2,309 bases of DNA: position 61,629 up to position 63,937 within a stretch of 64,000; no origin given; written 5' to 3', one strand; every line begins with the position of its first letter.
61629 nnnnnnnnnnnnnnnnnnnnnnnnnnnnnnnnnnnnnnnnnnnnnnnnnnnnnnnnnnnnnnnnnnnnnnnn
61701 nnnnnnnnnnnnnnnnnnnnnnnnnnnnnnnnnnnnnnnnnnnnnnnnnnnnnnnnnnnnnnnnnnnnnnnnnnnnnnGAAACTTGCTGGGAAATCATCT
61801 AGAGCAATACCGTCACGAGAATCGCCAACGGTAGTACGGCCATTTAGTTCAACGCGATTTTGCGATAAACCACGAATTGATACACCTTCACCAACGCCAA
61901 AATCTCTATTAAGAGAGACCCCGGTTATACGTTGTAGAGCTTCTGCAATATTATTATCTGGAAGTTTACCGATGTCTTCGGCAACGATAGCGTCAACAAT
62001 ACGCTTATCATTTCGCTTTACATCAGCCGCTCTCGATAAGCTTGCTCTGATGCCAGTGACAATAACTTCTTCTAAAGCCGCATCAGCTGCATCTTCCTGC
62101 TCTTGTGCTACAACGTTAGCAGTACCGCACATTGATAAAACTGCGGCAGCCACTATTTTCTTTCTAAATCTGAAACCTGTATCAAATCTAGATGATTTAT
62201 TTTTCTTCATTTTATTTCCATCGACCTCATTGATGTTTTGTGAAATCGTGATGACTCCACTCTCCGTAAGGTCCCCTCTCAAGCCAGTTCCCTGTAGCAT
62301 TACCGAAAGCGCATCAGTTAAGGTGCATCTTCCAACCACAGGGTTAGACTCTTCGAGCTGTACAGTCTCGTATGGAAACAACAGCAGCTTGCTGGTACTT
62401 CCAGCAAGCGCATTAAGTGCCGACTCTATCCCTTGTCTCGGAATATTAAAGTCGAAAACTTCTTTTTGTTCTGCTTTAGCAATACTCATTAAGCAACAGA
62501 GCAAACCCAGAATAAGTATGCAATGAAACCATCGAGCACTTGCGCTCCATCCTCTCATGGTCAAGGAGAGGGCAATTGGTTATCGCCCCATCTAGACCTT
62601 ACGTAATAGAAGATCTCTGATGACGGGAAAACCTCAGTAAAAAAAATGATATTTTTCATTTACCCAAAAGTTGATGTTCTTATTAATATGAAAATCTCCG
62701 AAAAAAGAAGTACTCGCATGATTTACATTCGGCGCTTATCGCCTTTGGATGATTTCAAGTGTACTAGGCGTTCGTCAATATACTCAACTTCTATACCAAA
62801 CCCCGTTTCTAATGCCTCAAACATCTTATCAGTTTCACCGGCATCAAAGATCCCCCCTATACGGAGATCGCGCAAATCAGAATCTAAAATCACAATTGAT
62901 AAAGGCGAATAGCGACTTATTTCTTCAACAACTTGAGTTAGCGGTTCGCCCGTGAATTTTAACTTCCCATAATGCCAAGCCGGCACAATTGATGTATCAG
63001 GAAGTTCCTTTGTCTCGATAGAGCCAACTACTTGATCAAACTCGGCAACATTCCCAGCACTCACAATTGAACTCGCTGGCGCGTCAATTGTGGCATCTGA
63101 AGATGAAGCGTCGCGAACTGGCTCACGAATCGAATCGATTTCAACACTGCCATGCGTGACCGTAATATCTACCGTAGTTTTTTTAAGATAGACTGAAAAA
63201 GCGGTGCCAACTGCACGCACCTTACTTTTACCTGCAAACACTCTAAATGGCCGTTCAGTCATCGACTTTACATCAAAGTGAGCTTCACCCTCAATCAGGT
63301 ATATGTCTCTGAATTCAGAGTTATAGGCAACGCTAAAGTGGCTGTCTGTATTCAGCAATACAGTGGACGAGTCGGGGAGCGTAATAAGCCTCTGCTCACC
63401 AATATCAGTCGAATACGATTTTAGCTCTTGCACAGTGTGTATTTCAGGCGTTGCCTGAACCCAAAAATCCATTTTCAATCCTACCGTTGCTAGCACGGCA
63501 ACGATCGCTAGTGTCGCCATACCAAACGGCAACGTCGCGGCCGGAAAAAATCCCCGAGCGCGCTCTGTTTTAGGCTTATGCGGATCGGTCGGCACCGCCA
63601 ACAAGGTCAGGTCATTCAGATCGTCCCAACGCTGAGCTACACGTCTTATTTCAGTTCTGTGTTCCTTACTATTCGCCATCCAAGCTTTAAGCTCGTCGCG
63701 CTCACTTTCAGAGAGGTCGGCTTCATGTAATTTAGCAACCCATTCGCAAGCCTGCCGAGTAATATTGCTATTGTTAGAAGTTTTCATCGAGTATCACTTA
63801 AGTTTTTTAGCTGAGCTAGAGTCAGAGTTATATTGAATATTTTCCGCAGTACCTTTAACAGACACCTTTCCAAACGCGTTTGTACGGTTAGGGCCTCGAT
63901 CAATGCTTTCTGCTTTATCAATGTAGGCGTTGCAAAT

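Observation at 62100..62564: TonB-dependent transducer with a second, internal signal peptide between the STN domain and the plug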

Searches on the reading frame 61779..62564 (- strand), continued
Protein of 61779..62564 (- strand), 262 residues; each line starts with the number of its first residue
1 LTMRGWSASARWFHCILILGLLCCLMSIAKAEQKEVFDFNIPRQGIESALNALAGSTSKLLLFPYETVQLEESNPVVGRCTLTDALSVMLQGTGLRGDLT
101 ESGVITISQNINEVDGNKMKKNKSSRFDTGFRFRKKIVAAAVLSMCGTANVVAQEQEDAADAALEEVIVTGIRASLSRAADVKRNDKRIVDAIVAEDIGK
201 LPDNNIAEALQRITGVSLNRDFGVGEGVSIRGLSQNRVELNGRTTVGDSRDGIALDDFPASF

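Call 80: list_cluster_members(proteins=[P0121, P0129, P0131, P0137, P0145, P0150, P0164, P0192, P0197, P0223])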
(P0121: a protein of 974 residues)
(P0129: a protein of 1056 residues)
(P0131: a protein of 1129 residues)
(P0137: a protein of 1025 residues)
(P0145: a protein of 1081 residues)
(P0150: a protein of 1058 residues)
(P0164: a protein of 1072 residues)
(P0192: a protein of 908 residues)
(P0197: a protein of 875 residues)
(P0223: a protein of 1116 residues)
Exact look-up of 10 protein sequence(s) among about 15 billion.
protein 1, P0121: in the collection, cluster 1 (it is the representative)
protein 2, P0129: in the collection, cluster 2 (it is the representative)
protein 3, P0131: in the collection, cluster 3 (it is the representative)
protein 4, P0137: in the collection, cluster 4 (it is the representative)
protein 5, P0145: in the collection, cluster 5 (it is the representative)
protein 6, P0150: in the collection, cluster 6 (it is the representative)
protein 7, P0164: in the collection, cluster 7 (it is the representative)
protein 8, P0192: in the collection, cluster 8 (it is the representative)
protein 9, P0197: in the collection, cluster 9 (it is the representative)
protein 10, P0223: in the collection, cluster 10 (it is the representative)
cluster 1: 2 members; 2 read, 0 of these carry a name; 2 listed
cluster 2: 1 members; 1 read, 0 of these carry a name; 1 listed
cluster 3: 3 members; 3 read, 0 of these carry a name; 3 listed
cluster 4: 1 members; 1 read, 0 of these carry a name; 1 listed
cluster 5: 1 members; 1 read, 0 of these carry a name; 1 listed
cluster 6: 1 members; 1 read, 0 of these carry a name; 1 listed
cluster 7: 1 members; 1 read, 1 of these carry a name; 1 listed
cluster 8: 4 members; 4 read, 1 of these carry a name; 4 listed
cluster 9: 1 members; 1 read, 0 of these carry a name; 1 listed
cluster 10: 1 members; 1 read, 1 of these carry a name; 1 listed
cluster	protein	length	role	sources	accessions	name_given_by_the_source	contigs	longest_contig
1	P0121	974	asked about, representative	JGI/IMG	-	-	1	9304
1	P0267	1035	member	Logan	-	-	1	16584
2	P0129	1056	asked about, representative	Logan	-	-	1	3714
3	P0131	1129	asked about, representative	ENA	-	-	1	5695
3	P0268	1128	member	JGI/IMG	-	-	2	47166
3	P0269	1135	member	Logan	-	-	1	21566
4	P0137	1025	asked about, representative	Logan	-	-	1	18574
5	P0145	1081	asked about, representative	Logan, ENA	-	-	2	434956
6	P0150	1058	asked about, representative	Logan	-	-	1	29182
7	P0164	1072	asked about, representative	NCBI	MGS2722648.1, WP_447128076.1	TonB-dependent receptor [Porticoccus sp. GXU_MW_L64]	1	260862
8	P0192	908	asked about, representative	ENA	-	-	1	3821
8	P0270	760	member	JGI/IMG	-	outer membrane receptor protein involved in Fe transport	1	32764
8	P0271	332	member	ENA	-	-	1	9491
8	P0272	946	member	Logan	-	-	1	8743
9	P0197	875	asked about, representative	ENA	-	-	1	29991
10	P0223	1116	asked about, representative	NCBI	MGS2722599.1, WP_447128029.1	TonB-dependent receptor [Porticoccus sp. GXU_MW_L64]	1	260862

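Call 88: search_dna_similar(query=window:61779-62558:-, collection=plasmids, mode=protein, max_rows=40, max_evalue=1e-8)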
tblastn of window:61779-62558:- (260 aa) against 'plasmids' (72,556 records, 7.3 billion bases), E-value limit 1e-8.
Records with a match: 65; places in all: 204; records where one place covers at least 80% of the query: 8.
Best place of each record, by identity: 60-80% 2; <60% 63.
By first word of the organism name: Pseudoalteromonas 15; Novosphingobium 14; Sphingomonas 11; Asticcacaulis 4; Croceicoccus 4; Sphingobium 3; Acinetobacter 3; Catenovulum 2; Niveispirillum 2; Polymorphobacter 2; and 5 more.
By predicted mobility (MOB-suite, as given by PLSDB): non-mobilizable 57; conjugative 5; mobilizable 3.
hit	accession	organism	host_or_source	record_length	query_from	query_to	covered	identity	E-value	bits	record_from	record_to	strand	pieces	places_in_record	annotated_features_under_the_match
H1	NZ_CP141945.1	Novosphingobium sp. RL4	Rheum palmatum L.,Single ...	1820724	27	251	87%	30.8%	2e-17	89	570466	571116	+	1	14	none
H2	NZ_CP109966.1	Catenovulum adriaticum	algae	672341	105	260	60%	44.1%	5e-25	110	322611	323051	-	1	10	TonB-dependent receptor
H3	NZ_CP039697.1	Novosphingobium sp. EMRT-2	cell,freshwater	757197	33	260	88%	29.3%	1e-12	75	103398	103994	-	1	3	TonB-dependent receptor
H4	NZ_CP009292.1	Novosphingobium pentaromativorans US6-1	mud sediment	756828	27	234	80%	32.1%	5e-11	70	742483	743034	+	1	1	TonB-dependent receptor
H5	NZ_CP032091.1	Pseudoalteromonas donghaensis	cell culture,seawater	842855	27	245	84%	29.3%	6e-15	81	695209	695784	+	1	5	TonB-dependent receptor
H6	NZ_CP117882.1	Novosphingobium sp. KACC 22771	Single cell,soil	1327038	37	251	83%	29.7%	2e-13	77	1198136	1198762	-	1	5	none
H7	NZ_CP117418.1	Novosphingobium humi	Single cell,Soil from military shooting ...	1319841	37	251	83%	28.6%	6e-15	81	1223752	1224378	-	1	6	none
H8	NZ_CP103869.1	Novosphingobium humi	pure culture,soil biofilm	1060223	37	251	83%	28.6%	6e-15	81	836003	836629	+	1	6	none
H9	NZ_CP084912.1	Asticcacaulis sp. AND118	pure culture,water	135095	26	245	85%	26.1%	2e-9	65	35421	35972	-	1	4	TonB-dependent receptor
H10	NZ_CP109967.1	Catenovulum adriaticum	algae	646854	129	258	50%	42.2%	4e-19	94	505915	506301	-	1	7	TonB-dependent receptor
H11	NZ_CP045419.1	Pseudoalteromonas sp. THAF3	pure culture,Surface of a polyethylene ...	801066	117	247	50%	41.4%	4e-16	85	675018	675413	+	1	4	TonB-dependent receptor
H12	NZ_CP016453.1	Sphingobium sp. RAC03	Microbial isolate,Algal phycosphere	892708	136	250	44%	47.0%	6e-19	93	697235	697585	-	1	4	TonB-dependent receptor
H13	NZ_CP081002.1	Sphingobium sp. V4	cell culture,soil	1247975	164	258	37%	56.3%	6e-24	107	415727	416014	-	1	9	record has no annotation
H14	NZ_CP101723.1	Sphingomonas sp. NY01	mango,whole organism,commercial mango ...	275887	163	260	38%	54.1%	8e-24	107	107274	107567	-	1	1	TonB-dependent receptor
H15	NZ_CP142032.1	Pseudoalteromonas sp. CuT4-3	whole organism,deep-sea sediment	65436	129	245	45%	45.1%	4e-16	85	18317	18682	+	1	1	TonB-dependent receptor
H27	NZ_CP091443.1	Pseudoalteromonas sp. CF6-2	sediment,South Sea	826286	116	240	48%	38.4%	5e-11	70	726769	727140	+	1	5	TonB-dependent receptor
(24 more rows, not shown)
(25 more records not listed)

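Call 89: get_annotated_region(hit=H5, flank=3500)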
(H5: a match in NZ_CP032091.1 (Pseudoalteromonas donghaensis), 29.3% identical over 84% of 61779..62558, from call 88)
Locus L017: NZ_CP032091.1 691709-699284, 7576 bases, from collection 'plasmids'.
description: Pseudoalteromonas donghaensis strain HJ51 plasmid unnamed1, complete sequence
organism: Pseudoalteromonas donghaensis (NCBI taxid 621376)
taxonomy: Bacteria; Pseudomonadota; Gammaproteobacteria; Alteromonadales; Pseudoalteromonadaceae; Pseudoalteromonas; Pseudoalteromonas donghaensis
host: -; source: cell culture,seawater; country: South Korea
typing (MOB-suite, as given by PLSDB): non-mobilizable
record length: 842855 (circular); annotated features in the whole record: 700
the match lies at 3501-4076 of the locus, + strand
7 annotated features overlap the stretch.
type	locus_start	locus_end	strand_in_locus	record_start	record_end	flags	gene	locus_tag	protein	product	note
CDS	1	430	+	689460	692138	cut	-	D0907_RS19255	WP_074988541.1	TonB-dependent receptor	GO:0006810 - transport [Evidence IEA]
CDS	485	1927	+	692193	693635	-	-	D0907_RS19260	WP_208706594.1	phosphoesterase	-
CDS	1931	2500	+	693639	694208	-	-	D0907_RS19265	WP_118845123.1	sigma-70 family RNA polymerase sigma factor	GO:0006352 - DNA-templated transcription initiation [Evidence IEA]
CDS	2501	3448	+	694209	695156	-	-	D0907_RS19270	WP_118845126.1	FecR domain-containing protein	-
CDS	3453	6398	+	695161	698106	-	-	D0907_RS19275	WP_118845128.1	TonB-dependent receptor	GO:0006810 - transport [Evidence IEA]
CDS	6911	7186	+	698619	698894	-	-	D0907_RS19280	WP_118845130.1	CRISPR-associated ring nuclease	-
CDS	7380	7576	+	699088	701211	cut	-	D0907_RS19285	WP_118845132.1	AAA family ATPase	-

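Call 90: get_annotated_region(hit=H9, flank=3500)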
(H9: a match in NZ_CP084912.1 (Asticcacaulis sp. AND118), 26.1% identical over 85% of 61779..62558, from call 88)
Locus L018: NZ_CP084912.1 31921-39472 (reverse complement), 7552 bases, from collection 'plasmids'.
description: Asticcacaulis sp. AND118 plasmid unnamed1, complete sequence
organism: Asticcacaulis sp. AND118 (NCBI taxid 2840468)
taxonomy: Bacteria; Pseudomonadota; Alphaproteobacteria; Caulobacterales; Caulobacteraceae; Asticcacaulis; Asticcacaulis sp. AND118
host: -; source: pure culture,water; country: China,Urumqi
typing (MOB-suite, as given by PLSDB): non-mobilizable; replicon rep_cluster_753
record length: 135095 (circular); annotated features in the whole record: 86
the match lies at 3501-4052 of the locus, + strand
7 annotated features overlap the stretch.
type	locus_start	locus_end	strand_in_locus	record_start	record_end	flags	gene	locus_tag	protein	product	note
CDS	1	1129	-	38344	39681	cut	-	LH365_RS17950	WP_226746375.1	hypothetical protein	-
CDS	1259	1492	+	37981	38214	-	-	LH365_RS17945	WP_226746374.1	hypothetical protein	-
CDS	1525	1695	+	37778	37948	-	-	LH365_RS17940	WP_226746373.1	hypothetical protein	-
CDS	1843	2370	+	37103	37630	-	-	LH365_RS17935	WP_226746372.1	sigma-70 family RNA polymerase sigma factor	GO:0006352 - DNA-templated transcription initiation [Evidence IEA]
CDS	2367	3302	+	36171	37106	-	-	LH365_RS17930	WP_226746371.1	FecR domain-containing protein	-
CDS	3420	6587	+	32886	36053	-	-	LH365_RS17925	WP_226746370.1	TonB-dependent receptor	GO:0006810 - transport [Evidence IEA]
CDS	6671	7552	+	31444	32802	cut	-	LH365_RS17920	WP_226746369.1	metallophosphoesterase family protein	-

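Call 92: get_annotated_region(hit=H2, flank=3500)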
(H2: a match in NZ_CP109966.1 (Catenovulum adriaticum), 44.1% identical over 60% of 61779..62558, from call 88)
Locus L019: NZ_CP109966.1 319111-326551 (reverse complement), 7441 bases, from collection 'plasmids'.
description: Catenovulum adriaticum strain TS8 plasmid pCadTS8_1, complete sequence
organism: Catenovulum adriaticum (NCBI taxid 2984846)
taxonomy: Bacteria; Pseudomonadota; Gammaproteobacteria; Alteromonadales; Alteromonadaceae; Catenovulum; Catenovulum adriaticum
host: -; source: algae; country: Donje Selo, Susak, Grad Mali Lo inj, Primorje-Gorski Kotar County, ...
typing (MOB-suite, as given by PLSDB): non-mobilizable
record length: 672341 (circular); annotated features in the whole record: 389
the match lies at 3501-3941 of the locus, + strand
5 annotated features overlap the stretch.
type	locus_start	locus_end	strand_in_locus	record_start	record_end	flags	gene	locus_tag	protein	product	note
CDS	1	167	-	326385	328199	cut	oadA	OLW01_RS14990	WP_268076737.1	sodium-extruding oxaloacetate decarboxylase subunit alpha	GO:0006814 - sodium ion transport [Evidence IEA]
CDS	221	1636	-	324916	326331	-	-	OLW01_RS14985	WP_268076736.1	acetyl-CoA carboxylase biotin carboxylase subunit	-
CDS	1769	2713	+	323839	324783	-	-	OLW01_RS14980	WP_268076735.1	LysR family transcriptional regulator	-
CDS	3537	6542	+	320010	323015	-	-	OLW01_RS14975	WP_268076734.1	TonB-dependent receptor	GO:0006810 - transport [Evidence IEA]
CDS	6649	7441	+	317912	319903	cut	-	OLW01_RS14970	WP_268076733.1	glycoside hydrolase family 88 protein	-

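Call 93: get_annotated_region(hit=H11, flank=3500)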
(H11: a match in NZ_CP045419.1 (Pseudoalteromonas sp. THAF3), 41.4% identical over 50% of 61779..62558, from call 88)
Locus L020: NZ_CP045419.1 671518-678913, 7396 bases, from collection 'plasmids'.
description: Pseudoalteromonas sp. THAF3 plasmid pTHAF3_a, complete sequence
organism: Pseudoalteromonas sp. THAF3 (NCBI taxid 2587843)
taxonomy: Bacteria; Pseudomonadota; Gammaproteobacteria; Alteromonadales; Pseudoalteromonadaceae; Pseudoalteromonas; Pseudoalteromonas sp. THAF3
host: -; source: pure culture,Surface of a polyethylene microplastic particle present in tank 6 of a marine aquarium ...; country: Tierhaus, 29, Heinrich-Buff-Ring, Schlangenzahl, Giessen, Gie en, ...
typing (MOB-suite, as given by PLSDB): non-mobilizable
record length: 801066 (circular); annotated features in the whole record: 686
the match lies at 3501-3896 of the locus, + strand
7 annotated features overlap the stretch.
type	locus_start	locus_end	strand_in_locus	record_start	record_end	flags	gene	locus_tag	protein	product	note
CDS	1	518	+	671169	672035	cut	-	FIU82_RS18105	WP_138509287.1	tetratricopeptide repeat protein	-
CDS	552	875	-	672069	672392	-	-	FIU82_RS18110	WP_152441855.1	hypothetical protein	-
CDS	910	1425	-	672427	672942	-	-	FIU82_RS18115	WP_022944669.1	nuclear transport factor 2 family protein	-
CDS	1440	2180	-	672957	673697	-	-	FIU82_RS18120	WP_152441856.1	ferredoxin--NADP reductase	-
CDS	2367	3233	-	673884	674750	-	-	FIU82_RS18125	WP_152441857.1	AraC family transcriptional regulator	GO:0006355 - regulation of DNA-templated transcription [Evidence IEA]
CDS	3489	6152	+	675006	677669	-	-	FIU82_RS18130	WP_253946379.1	TonB-dependent receptor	GO:0006810 - transport [Evidence IEA]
CDS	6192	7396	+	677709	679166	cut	-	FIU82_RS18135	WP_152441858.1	tryptophan halogenase family protein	-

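Call 94: get_annotated_region(hit=H27, flank=3500)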
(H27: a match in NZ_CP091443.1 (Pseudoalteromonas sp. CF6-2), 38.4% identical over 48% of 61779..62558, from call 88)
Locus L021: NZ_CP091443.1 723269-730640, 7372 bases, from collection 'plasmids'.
description: Pseudoalteromonas sp. CF6-2 plasmid unnamed, complete sequence
organism: Pseudoalteromonas sp. CF6-2 (NCBI taxid 562716)
taxonomy: Bacteria; Pseudomonadota; Gammaproteobacteria; Alteromonadales; Pseudoalteromonadaceae; Pseudoalteromonas; Pseudoalteromonas sp. CF6-2
host: -; source: sediment,South Sea; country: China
typing (MOB-suite, as given by PLSDB): non-mobilizable
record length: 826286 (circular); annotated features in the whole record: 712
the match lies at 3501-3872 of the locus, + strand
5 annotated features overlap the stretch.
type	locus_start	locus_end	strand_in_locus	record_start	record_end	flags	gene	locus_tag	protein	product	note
CDS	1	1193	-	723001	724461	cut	-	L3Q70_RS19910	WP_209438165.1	D-aminoacylase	-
CDS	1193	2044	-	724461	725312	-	-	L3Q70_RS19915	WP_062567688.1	MurR/RpiR family transcriptional regulator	GO:0006355 - regulation of DNA-templated transcription [Evidence IEA]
CDS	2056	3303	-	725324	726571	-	-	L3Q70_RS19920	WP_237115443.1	amino acid deaminase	-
CDS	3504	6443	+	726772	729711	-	-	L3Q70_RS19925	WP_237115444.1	TonB-dependent receptor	GO:0006810 - transport [Evidence IEA]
CDS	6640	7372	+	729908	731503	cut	-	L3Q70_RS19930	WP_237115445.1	carboxylesterase family protein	-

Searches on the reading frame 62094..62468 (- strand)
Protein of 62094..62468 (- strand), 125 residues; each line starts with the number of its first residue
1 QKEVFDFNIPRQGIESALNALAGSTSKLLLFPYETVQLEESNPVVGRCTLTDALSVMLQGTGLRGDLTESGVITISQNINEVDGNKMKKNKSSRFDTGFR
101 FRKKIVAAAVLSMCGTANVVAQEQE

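Call 95: find_homologous_proteins(query=A4, max_evalue=1e-10)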
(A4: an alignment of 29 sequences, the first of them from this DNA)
Query A4 (29 sequences) (125 aa, profile of the alignment): 7 proteins with E <= 1e-10 among 2968 candidates.
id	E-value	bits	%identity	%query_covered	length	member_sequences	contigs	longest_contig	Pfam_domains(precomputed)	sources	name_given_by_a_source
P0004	6.5e-30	121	63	98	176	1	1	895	-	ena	-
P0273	1.3e-26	111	67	96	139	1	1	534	-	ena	-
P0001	2.0e-25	107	87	82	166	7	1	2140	-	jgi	-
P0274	1.3e-22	98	73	58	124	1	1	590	-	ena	-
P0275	5.2e-20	89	39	70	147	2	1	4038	PF07660.20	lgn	-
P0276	8.9e-20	89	31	98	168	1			-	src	-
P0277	5.7e-12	63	-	-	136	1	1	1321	PF07660.20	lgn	-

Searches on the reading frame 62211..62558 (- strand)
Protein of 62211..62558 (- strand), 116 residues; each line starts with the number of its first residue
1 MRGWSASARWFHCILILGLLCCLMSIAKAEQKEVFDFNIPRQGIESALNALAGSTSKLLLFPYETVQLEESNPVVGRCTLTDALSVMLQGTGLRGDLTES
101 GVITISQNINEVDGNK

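Call 48: find_related_loci(query=A5, collection=metagenome_contigs, flank=2500)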
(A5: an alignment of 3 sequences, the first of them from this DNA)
Query A5 (116 aa) in metagenome_contigs; peptide patterns used: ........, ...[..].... (x = any residue, [..] = any of these).
140 stretches matched a pattern, but none encodes a relative of the query by tblastn (E <= 1e-3).

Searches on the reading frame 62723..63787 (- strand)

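Call 3: search_protein_families(library=pfam, proteins=[window:62723-63787:-], max_evalue=0.01)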
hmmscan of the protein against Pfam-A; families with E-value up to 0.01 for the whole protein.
window:62723-63787:- (354 aa): 3 families
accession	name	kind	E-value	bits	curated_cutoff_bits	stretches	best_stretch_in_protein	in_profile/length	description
PF04773.18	FecR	-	5.2e-18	65.7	24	1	125-216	3-97/97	FecR protein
PF16220.10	DUF4880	-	1.1e-08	35.3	25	1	11-52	1-42/43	Domain of unknown function (DUF4880)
PF16344.10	FecR_C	-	0.00032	21.1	24.4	1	275-341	1-67/70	FecR, C-terminal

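Call 4: search_protein_families(library=ncbifam, proteins=[window:62723-63787:-], max_evalue=0.01)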
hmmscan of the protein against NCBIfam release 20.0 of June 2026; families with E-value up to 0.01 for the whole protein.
window:62723-63787:- (354 aa): 1 family
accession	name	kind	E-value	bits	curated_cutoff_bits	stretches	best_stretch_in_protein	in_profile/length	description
NF007296.1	PRK09774.1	equivalog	4.6e-27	95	385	1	8-342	7-308/313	ferric citrate uptake sigma factor regulator FecR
